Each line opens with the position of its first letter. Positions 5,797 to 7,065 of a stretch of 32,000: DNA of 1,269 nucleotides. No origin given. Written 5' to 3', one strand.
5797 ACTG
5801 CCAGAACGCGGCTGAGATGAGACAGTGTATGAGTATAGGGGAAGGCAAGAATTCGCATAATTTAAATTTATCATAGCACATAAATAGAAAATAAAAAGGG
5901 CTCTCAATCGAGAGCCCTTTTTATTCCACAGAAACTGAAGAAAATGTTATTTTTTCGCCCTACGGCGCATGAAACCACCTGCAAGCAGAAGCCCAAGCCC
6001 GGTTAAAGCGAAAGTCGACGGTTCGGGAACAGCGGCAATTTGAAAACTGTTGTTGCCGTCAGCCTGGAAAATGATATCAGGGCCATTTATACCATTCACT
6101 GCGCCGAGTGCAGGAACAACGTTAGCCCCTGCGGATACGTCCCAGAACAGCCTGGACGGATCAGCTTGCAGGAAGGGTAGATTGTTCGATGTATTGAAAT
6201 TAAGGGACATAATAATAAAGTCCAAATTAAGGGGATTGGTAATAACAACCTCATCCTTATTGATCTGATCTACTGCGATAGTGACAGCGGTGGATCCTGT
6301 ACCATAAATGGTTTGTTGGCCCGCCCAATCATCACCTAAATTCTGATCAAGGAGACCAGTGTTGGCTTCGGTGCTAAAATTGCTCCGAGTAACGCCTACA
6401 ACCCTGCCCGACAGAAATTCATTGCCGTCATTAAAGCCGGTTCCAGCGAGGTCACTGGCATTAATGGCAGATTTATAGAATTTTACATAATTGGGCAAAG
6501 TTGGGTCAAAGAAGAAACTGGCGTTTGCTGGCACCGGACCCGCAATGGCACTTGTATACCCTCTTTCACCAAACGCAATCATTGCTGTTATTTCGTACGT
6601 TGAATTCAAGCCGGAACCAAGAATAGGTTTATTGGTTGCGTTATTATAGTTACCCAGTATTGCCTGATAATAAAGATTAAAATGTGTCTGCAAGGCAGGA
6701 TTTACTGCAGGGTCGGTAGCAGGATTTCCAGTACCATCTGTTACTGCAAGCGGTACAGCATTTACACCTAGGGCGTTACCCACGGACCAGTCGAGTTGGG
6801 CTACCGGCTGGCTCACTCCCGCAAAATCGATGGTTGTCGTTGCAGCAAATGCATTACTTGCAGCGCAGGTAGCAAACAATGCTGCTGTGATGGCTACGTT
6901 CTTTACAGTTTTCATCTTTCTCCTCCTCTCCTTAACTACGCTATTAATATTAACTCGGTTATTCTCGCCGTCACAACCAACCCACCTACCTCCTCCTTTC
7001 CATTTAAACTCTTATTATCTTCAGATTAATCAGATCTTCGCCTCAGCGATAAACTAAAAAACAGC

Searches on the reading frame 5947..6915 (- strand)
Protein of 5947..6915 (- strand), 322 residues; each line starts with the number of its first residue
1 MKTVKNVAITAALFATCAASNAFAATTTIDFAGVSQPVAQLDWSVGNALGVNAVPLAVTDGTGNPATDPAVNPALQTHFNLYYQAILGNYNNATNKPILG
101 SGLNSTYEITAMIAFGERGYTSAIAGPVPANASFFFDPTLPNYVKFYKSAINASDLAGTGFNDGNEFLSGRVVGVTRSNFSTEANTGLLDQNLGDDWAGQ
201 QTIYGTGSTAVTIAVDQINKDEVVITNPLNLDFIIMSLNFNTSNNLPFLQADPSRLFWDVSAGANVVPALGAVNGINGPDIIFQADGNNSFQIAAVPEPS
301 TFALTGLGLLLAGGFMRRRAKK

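Call 7: search_protein_families(library=ncbifam, proteins=[window:5947-6915:-])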
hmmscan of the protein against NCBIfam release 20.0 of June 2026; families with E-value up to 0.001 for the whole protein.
window:5947-6915:- (322 aa): 9 families
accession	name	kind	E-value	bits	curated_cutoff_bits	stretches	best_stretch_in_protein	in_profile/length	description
NF033554.9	floc_PepA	equivalog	3.1e-13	50.1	80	1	8-319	6-260/261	flocculation-associated PEP-CTERM protein PepA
NF038129.1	PEP_NF038129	equivalog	2e-06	27.8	65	1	284-319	158-194/194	NF038129 family PEP-CTERM protein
NF041538.1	PEP_EDSA_1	subfamily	7.8e-06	25.8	100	1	288-319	275-307/307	EDSAP-1 family PEP-CTERM protein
TIGR02595.1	PEP_CTERM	domain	3.1e-05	24.5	16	1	296-320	1-22/24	PEP-CTERM sorting domain-containing protein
NF038118.1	PEP_CTERM_CCXG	equivalog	4.5e-05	23.2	90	0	287-319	167-199/199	CCXG family PEP-CTERM protein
NF038126.1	PEP_CTERM_FxDxF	subfamily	0.00016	21.9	50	1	290-319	136-165/165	FxDxF family PEP-CTERM protein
NF038124.1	PEP_CTERM_TLD_A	exception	0.00018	21.2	100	1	284-319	199-234/235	PEP_CTERM-anchored TLD domain-containing protein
NF038125.1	PEP_CTERM_THxN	subfamily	0.00029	20.5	85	1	290-319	214-246/246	THxN family PEP-CTERM protein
NF038120.1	PEP_CTERM_QFxxD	subfamily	0.00048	20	80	1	292-319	189-214/215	NF038120 family PEP-CTERM protein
